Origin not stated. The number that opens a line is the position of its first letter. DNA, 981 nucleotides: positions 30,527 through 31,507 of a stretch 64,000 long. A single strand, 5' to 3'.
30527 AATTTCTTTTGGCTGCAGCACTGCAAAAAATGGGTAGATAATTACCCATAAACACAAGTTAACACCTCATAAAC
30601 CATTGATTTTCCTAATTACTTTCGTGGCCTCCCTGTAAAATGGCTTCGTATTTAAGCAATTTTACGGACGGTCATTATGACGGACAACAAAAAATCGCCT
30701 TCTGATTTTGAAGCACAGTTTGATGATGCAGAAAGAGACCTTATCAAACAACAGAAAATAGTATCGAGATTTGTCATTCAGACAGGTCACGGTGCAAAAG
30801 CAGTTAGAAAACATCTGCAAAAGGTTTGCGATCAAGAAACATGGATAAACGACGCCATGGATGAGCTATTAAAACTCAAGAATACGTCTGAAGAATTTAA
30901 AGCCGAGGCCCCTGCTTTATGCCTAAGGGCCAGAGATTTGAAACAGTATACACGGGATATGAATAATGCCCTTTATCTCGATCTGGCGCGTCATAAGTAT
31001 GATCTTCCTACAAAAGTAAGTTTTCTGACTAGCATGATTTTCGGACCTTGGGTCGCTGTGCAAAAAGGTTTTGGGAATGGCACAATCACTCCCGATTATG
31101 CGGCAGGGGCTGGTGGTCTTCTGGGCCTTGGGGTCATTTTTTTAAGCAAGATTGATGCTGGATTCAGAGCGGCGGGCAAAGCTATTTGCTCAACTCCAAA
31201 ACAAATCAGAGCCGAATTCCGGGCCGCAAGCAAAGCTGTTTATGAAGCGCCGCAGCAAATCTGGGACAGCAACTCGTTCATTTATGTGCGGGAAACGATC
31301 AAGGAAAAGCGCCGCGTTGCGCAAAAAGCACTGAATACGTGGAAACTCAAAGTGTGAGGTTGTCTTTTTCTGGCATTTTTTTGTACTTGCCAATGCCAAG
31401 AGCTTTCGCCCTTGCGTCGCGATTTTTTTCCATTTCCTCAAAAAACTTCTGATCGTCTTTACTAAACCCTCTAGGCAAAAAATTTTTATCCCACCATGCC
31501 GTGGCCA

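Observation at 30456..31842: AT-rich ~1.4-kb insertion with two ORFan membrane-protein genes splitting the conserved prs-ctc-pth-ychF cluster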

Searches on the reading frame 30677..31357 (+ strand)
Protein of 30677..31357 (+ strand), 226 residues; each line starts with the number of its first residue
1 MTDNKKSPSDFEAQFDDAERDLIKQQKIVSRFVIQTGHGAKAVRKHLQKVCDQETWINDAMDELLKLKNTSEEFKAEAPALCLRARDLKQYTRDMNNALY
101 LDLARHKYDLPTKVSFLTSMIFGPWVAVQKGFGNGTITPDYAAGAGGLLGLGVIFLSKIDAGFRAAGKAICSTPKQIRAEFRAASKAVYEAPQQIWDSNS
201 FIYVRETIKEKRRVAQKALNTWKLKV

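Call 7: search_protein_families(library=pfam, proteins=[window:30677-31357:+], max_evalue=1)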
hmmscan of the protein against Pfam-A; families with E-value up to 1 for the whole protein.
window:30677-31357:+ (226 aa): 1 family
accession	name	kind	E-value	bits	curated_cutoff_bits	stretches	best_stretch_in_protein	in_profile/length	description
PF05361.17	PP1_inhibitor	-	0.0046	17.5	22.4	1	40-66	36-62/141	PKC-activated protein phosphatase-1 inhibitor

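Call 8: search_protein_families(library=ncbifam, proteins=[window:30677-31357:+], max_evalue=1)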
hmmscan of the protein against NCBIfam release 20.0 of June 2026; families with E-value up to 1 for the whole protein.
window:30677-31357:+ (226 aa): 0 families

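Call 9: search_protein_families(library=padloc, proteins=[window:30677-31357:+], max_evalue=1)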
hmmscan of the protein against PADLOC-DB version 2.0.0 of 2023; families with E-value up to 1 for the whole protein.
window:30677-31357:+ (226 aa): 0 families

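Call 10: find_homologous_proteins(query=window:30677-31357:+, max_evalue=0.01)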
Query window:30677-31357:+ (226 aa): 3 proteins with E <= 0.01 among 455 candidates.
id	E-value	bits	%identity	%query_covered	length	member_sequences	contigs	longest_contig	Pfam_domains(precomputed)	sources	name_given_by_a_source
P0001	8.6e-147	504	100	100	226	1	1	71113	-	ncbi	-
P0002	9.1e-86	305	65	100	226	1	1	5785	-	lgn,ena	-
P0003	1.6e-26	111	36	97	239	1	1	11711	-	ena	-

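Call 12: find_encoding_contigs(protein=P0002, flank=10000)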
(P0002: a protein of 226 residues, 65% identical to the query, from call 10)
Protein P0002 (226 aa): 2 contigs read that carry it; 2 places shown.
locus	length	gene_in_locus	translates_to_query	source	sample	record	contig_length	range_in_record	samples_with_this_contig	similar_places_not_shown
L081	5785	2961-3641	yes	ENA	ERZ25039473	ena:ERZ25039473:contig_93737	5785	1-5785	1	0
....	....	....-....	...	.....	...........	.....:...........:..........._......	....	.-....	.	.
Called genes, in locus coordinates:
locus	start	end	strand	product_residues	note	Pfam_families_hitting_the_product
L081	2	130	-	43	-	?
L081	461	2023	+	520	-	PF03389:MobA_MobL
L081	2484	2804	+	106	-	-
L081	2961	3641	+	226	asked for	-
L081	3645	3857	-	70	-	-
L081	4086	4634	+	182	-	PF00589:Phage_integrase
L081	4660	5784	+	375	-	?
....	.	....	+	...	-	?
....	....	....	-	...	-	-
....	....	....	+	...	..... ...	-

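Call 13: find_encoding_contigs(protein=P0003, flank=10000)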
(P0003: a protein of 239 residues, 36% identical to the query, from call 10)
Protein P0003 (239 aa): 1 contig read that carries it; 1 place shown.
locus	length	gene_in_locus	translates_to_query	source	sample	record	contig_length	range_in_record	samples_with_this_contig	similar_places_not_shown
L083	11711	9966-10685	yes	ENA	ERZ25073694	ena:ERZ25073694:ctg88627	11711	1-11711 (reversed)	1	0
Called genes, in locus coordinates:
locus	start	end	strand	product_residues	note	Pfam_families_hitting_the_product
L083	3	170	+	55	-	?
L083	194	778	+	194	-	-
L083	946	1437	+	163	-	-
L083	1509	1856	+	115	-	PF01588:tRNA_bind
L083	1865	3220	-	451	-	PF00672:HAMP (weak), PF00512:HisKA, PF02518:HATPase_c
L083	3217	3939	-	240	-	PF00072:Response_reg, PF00486:Trans_reg_C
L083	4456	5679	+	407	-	PF13356:Arm-DNA-bind_3, PF14659:Phage_int_SAM_3 (weak), PF22022:Phage_int_M, PF00589:Phage_integrase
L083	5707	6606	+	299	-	-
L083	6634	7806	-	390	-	PF03432:Relaxase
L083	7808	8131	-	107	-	PF21983:NikA-like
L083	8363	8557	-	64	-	-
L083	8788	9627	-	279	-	-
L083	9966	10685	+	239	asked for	-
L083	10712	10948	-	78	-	-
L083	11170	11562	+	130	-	-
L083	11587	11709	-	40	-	?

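Call 14: find_encoding_contigs(protein=P0001, flank=10000)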
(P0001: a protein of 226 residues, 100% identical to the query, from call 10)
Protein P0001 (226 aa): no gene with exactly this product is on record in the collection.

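Call 18: search_dna_similar(query=window:30677-31357:+, collection=plasmids, mode=protein, max_evalue=0.1)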
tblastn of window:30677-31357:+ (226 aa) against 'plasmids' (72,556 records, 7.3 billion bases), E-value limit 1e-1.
No match.

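Call 31: search_protein_representatives(alignment_id=A2)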
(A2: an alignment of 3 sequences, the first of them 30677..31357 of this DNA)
Query: 3 sequences, 226 profile positions. Proteins with E-value up to 0.001 (for the whole library): 103; up to 1e-10: 87; up to 1e-30: 27. The best 103 are listed.
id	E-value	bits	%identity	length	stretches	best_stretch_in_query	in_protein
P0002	6.7e-127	437.8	-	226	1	1-226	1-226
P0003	3.5e-93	327.5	-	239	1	1-224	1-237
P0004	2.1e-56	207.2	-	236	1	1-212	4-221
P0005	6.6e-49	182.7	-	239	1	1-182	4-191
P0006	5.1e-47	176.5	-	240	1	1-220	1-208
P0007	1.6e-46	174.9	-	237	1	1-205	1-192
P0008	9.0e-45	169.2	-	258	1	1-222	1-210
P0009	4.2e-44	167.0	-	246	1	1-221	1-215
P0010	1.3e-42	162.1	-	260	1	1-221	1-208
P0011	2.3e-42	161.3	-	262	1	8-220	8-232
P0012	5.7e-41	156.7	-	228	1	1-209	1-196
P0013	8.3e-41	156.2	-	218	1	1-211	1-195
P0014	4.3e-40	153.9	-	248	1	2-182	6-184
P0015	6.9e-40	153.2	-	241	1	1-182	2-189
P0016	1.1e-38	149.2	-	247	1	5-183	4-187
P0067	3.4e-16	75.7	-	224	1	3-177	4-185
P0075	2.0e-14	69.9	-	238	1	1-184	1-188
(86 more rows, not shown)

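Call 34: search_protein_families(library=pfam, alignment_id=A6, max_evalue=0.01)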
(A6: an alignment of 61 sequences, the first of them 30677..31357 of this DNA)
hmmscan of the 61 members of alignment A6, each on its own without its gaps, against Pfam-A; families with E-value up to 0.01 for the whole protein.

A. member 1, window:30677-31357:+ (226 aa): 1 family
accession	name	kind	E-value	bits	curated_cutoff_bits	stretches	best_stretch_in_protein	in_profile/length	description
PF05361.17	PP1_inhibitor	-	0.0046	17.5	22.4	0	40-66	36-62/141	PKC-activated protein phosphatase-1 inhibitor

B. families by the number of members that match (of 61 scanned): 13 families
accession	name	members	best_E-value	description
PF24319.2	DUF7491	2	0.00077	Coiled-coil region of unknown function (DUF7491)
PF17681.6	GCP_N_terminal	1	0.00043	Gamma tubulin complex component N-terminal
PF16849.11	Glyco_transf_88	1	0.00046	Glycosyltransferase family 88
PF20279.3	CTD12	1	0.00047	C-terminal domain 12 of the ABC-three component (ABC-3C) systems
PF21069.2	Csx12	1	0.00057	CRISPR-associated endonuclease Cas9 alpha-helical lobe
PF25014.1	NET2A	1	0.0045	NET2A-like domain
PF05361.17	PP1_inhibitor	1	0.0046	PKC-activated protein phosphatase-1 inhibitor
PF13848.12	Thioredoxin_6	1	0.0052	Thioredoxin-like domain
PF05565.16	Sipho_Gp157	1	0.0062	Siphovirus Gp157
PF23600.1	DUF7139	1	0.0063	Domain of unknown function (DUF7139)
PF04201.20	TPD52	1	0.007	Tumour protein D52 family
PF20990.2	DUF2207_C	1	0.0087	Predicted membrane protein (DUF2207) C-terminal domain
PF06738.18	ThrE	1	0.0098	Putative threonine/serine exporter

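Call 35: search_solved_structures(query=A6, max_evalue=1)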
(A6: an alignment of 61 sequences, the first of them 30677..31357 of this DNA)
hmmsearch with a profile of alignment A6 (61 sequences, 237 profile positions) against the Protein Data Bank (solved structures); distinct sequences matched with E-value up to 1: 9.
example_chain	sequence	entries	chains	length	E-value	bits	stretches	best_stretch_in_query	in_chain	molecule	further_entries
3ib5_A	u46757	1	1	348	0.3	13.4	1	136-190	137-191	Sex pheromone precursor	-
6v48_B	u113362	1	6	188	0.34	13.2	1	44-99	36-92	Hemagglutinin HA2 chain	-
3eyj_B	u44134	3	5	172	0.48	12.8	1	44-99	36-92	Hemagglutinin HA2 chain | Hemagglutinin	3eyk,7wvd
5xl1_C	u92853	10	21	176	0.51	12.7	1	44-99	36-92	Hemagglutinin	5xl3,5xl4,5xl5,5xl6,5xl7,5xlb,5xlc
8gv6_B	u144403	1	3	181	0.52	12.7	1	44-99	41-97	Hemagglutinin H14-HA2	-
6dmp_B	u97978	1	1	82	0.56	12.5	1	40-91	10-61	Designed orthogonal protein DHD13_XAAA_B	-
5apq_A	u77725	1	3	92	0.68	12.3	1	41-96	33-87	GENERAL CONTROL PROTEIN GCN4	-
6v44_B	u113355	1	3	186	0.74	12.1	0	46-99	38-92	Hemagglutinin HA2 chain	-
3pdy_A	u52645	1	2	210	0.93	11.8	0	1-47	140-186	Plectin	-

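Call 36: list_cluster_members(proteins=[P0004, P0005, P0006, P0007, P0008, P0009, P0010, P0011, P0012, P0013])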
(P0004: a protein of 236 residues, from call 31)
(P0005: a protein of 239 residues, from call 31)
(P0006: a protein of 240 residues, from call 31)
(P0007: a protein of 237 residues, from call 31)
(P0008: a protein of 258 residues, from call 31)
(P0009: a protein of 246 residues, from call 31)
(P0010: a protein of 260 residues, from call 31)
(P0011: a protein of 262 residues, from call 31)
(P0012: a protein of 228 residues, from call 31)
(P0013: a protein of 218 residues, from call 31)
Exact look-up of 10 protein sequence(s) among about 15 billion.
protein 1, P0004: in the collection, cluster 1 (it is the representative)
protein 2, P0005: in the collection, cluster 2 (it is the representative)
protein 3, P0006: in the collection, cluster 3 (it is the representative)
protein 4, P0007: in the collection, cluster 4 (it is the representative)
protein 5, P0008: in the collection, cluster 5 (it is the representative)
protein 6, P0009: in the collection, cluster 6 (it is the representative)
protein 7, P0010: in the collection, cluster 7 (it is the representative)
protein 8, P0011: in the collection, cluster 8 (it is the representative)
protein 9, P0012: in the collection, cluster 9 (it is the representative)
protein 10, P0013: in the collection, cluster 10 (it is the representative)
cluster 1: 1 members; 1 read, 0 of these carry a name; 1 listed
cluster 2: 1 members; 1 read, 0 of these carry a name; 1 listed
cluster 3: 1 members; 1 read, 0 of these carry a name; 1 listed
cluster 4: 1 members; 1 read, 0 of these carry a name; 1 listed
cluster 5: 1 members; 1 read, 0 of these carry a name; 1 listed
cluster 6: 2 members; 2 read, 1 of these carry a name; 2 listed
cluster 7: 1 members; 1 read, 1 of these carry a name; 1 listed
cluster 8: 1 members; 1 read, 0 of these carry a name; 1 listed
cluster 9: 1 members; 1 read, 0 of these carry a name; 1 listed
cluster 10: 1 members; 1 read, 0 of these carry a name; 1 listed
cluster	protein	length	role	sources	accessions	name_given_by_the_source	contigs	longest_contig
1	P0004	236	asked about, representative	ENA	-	-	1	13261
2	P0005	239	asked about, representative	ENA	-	-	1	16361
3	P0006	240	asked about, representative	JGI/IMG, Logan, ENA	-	-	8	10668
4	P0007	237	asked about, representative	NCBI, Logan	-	-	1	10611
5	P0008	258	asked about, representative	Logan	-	-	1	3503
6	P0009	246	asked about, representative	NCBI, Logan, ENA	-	-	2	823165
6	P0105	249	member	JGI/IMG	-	hypothetical protein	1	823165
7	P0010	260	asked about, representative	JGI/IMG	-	hypothetical protein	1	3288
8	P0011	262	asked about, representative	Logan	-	-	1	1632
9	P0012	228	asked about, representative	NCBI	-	-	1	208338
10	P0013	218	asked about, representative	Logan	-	-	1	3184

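Call 37: find_homologous_proteins(query=A6, max_evalue=0.001)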
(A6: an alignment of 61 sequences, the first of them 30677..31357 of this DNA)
Query A6 (61 sequences) (226 aa, profile of the alignment): 5 proteins with E <= 0.001 among 6089 candidates.
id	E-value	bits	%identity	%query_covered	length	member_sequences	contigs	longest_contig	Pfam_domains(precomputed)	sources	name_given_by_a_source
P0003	1.8e-85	304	36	97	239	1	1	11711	-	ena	-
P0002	2.0e-68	248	65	100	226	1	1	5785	-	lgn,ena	-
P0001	1.8e-66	242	100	100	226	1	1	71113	-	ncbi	-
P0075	1.7e-59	219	29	36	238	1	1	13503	-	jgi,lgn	-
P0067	1.4e-48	183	25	77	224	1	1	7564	-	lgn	-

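Call 38: predict_structure(alignment_id=A2)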
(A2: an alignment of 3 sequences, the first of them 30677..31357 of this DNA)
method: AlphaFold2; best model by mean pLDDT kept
length: 226 residues; sequences in the alignment: 3
mean_pLDDT: 39.0   pTM: 0.31
mean pLDDT of the five models: 39.0, 38.4, 38.1, 36.6, 35.2
residues with pLDDT >= 90: 0; 70-90: 0; 50-70: 34; < 50: 192
segments of 3 or more residues with pLDDT < 50: 1-26, 28-30, 36-39, 67-71, 73-75, 81-226
pLDDT, mean of each block of 10 residues (from residue 1): 39 42 46 48 56 58 51 50 47 46 41 35 28 25 23 28 29 31 32 31 37 39 33
secondary structure, 60 per line:
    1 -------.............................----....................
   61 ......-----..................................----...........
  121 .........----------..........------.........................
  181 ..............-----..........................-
elements in order: H8-36 H41-66 H72-105 H110-129 H140-149 H156-194 H200-225

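Call 39: find_encoding_contigs(protein=P0009, flank=8000, max_places=2)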
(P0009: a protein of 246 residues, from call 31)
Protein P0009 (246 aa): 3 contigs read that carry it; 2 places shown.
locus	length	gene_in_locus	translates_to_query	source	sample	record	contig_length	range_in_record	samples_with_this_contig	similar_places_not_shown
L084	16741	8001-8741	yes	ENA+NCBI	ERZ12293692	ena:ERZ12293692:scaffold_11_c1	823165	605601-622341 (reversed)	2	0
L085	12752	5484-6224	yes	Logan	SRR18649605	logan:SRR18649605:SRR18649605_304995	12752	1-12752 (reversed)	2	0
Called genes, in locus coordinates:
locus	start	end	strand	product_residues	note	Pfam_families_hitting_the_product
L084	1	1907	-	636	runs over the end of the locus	PF13589:HATPase_c_3, PF02518:HATPase_c (weak), PF00183:HSP90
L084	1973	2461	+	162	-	-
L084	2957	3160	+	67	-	PF12728:HTH_17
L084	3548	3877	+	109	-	-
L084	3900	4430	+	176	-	PF05433:Rick_17kDa_Anti (faint)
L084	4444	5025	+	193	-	PF17358:DUF5384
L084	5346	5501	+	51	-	PF03703:bPH_2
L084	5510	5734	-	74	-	-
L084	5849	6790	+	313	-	-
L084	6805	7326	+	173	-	-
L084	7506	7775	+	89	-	-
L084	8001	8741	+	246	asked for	-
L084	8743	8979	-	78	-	-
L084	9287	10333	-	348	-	-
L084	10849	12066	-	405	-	PF13356:Arm-DNA-bind_3, PF00589:Phage_integrase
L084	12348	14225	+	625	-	PF02705:K_trans, PF22776:K_trans_C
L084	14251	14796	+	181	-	PF02525:Flavodoxin_2, PF03358:FMN_red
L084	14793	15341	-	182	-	PF00719:Pyrophosphatase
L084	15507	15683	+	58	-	-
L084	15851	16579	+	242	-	PF10014:2OG-Fe_Oxy_2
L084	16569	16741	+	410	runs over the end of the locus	PF01546:Peptidase_M20, PF07687:M20_dimer (weak)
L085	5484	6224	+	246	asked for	-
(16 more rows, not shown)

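Call 40: find_encoding_contigs(protein=P0075, flank=8000, max_places=2)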
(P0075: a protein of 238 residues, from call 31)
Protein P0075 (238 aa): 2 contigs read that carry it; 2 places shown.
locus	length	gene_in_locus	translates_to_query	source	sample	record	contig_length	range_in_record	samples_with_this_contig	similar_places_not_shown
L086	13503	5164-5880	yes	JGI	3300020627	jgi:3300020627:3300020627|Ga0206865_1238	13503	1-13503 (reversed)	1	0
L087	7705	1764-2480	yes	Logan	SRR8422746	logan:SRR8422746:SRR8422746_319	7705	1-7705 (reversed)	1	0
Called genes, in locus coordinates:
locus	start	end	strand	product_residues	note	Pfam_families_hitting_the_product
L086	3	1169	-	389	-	?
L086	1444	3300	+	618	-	PF00463:ICL, PF13714:PEP_mutase, PF00463:ICL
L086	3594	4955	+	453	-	PF00171:Aldedh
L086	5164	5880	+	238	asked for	-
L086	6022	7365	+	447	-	PF01757:Acyl_transf_3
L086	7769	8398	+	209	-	PF03167:UDG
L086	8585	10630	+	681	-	PF00456:Transketolase_N (faint), PF13292:DXP_synthase_N, PF02779:Transket_pyr, PF02780:Transketolase_C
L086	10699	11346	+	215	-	PF05494:MlaC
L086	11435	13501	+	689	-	?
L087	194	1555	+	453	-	PF00171:Aldedh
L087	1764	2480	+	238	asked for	-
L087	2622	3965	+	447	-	PF01757:Acyl_transf_3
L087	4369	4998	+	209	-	PF03167:UDG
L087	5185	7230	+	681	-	PF00456:Transketolase_N (faint), PF13292:DXP_synthase_N, PF02779:Transket_pyr, PF02780:Transketolase_C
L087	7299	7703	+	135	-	?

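Call 41: find_encoding_contigs(protein=P0067, flank=8000, max_places=2)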
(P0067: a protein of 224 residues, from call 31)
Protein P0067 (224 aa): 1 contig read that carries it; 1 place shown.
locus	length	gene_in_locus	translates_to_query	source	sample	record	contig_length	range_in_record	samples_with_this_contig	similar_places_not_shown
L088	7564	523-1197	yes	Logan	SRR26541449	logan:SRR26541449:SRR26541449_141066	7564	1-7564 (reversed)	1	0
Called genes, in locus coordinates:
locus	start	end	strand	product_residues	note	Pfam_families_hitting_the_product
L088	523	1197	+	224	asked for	-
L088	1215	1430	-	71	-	-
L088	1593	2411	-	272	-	PF10026:DUF2268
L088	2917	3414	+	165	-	PF17201:Cache_3-Cache_2, PF17203:sCache_3_2 (weak), PF17202:sCache_3_3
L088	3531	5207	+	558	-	PF00672:HAMP, PF00015:MCPsignal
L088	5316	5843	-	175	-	PF00719:Pyrophosphatase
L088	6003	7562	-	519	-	?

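Call 42: find_encoding_contigs(protein=P0012, flank=8000, max_places=1)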
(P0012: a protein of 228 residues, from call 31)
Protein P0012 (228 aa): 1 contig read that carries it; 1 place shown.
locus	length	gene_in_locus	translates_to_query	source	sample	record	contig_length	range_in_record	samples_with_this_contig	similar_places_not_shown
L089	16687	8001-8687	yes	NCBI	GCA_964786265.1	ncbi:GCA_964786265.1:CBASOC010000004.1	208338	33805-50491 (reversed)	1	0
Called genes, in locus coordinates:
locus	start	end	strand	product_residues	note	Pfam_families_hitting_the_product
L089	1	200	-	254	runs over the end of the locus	PF00106:adh_short, PF08659:KR, PF13561:adh_short_C2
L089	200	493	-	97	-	PF13298:LigD_N (weak)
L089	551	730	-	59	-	PF10276:zf-CHCC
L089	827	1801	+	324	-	PF00005:ABC_tran, PF13304:AAA_21 (weak)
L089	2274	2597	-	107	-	-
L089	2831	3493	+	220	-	PF00072:Response_reg, PF00486:Trans_reg_C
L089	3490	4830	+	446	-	PF26769:HAMP_PhoQ (weak), PF00512:HisKA, PF02518:HATPase_c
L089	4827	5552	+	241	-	-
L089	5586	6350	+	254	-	PF03988:DUF347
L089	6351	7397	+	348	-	PF06977:SdiA-regulated (faint), PF21783:YNCE (faint), PF16819:DUF5074 (faint), PF25174:Beta-prop_THOC3 (weak), PF23414:Beta-prop_EML_2 (faint)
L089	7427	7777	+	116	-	PF28289:BV97_02767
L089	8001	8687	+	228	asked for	-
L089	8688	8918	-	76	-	-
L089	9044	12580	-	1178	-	PF00270:DEAD, PF04851:ResIII, PF00271:Helicase_C (weak)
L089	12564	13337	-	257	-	PF08878:HamA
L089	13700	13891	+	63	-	-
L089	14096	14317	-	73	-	-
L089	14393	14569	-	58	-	-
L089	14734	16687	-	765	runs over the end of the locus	PF16793:RepB_primase (weak), PF08707:PriCT_2, PF13481:AAA_25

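Call 43: find_encoding_contigs(protein=P0004, flank=8000, max_places=1)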
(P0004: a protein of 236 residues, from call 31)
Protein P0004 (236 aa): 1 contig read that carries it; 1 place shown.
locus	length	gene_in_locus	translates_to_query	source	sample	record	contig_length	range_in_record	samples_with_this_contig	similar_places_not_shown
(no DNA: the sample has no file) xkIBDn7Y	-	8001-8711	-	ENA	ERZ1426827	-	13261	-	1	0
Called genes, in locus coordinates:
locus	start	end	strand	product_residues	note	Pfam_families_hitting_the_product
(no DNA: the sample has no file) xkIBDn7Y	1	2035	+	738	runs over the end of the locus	PF00580:UvrD-helicase, PF13245:AAA_19, PF13604:AAA_30 (faint), PF01443:Viral_helicase1 (faint), PF13361:UvrD_C, PF13538:UvrD_C_2 (faint), PF21196:PcrA_UvrD_tudor (weak)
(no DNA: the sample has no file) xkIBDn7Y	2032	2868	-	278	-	PF00398:RrnaAD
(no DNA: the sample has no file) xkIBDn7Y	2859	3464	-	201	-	PF00694:Aconitase_C, PF27512:LeuD, PF27434:LeuD_C (weak)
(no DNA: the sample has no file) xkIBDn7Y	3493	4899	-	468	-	PF00330:Aconitase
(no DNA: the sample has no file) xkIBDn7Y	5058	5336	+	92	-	-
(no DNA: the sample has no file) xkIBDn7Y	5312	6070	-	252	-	PF03446:NAD_binding_2 (weak), PF03807:F420_oxidored (weak), PF02153:PDH_N, PF20463:PDH_C (faint)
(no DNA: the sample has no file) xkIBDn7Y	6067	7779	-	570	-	PF06472:ABC_membrane_2, PF05992:SbmA_BacA, PF00005:ABC_tran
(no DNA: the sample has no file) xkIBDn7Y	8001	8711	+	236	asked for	-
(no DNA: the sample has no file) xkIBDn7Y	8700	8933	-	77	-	-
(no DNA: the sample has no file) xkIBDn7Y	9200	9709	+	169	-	PF02130:YbeY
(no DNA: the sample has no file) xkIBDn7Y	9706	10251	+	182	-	?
